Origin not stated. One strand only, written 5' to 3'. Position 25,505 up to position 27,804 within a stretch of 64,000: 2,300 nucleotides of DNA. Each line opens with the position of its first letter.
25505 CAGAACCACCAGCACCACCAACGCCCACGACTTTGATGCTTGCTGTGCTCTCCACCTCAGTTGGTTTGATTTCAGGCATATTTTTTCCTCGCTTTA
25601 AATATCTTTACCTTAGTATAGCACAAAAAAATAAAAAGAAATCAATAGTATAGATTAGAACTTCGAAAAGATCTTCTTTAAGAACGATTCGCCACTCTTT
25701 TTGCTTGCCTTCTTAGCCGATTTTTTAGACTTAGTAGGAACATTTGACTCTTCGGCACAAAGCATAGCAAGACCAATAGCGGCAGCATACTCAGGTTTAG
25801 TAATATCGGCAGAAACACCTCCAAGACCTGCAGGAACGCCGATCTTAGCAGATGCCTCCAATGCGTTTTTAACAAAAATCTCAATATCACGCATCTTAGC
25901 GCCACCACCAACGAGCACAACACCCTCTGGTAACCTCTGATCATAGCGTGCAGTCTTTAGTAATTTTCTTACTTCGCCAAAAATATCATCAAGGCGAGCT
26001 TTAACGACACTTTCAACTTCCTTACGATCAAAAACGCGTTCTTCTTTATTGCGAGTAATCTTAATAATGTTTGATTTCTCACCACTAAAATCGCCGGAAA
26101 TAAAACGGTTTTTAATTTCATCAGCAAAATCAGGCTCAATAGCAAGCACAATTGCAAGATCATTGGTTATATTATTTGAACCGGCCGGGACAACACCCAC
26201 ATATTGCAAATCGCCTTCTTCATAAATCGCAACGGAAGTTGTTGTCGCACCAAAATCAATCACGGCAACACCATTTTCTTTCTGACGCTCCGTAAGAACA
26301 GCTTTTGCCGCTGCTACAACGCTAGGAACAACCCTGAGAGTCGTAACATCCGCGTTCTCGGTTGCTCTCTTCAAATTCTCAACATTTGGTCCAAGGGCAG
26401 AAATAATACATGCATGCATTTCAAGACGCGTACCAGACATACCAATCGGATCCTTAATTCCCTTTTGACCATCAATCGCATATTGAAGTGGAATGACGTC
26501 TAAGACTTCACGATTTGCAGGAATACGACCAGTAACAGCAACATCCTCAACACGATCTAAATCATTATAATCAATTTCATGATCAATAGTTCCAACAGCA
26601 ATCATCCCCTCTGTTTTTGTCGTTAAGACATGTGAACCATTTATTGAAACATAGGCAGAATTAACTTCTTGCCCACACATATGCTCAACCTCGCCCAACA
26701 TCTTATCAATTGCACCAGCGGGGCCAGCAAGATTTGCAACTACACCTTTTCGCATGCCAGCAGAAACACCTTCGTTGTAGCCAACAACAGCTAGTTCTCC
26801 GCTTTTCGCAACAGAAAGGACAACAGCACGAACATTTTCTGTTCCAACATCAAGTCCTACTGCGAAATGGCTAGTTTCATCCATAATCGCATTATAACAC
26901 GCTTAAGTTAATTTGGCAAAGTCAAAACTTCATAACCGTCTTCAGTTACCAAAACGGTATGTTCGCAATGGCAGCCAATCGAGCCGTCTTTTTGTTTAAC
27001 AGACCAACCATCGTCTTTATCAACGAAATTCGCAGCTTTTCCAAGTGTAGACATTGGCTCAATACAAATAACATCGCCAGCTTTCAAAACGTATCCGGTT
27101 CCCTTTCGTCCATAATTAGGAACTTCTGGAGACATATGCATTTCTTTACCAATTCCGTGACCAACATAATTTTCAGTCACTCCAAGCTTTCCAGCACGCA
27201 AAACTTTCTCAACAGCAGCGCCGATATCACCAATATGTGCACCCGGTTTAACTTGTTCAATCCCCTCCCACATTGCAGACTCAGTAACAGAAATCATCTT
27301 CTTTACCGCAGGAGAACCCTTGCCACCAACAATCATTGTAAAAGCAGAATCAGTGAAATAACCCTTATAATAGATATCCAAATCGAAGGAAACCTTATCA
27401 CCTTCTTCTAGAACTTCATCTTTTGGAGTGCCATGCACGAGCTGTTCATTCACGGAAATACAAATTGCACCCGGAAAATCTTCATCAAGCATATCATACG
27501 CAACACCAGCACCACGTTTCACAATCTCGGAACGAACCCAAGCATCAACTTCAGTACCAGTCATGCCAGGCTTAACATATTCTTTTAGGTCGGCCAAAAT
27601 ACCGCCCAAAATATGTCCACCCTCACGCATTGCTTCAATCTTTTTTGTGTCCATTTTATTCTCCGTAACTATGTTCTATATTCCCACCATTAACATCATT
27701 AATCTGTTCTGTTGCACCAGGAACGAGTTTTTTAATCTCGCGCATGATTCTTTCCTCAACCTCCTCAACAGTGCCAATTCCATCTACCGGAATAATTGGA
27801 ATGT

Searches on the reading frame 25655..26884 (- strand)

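Call 10: search_protein_families(library=pfam, proteins=[window:25655-26884:-], max_evalue=0.001)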
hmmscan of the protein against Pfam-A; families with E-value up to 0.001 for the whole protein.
window:25655-26884:- (409 aa): 5 families
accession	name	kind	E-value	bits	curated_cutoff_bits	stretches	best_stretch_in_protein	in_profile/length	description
PF14450.12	FtsA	-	8.4e-24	84.8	31.8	1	207-371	1-127/127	Cell division protein FtsA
PF02491.25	SHS2_FTSA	-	6.9e-23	81.2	25.4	1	83-161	1-78/79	SHS2 domain inserted in FTSA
PF11104.14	PilM_2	-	1.7e-07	31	27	1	191-259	167-235/340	Type IV pilus assembly protein PilM;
PF06723.19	MreB_Mbl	-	3.5e-06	26.5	27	1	172-348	113-303/327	MreB/Mbl protein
PF00012.26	HSP70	-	0.0001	21.1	20.6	0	283-347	291-355/599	Hsp70 protein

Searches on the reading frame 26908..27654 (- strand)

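Call 10: search_protein_families(library=pfam, proteins=[window:26908-27654:-], max_evalue=0.001)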
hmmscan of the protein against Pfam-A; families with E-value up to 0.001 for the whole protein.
window:26908-27654:- (248 aa): 1 family
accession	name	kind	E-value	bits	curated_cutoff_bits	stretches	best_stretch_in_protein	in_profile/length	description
PF00557.29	Peptidase_M24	-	2.1e-46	158.8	23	1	7-238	1-208/208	Metallopeptidase family M24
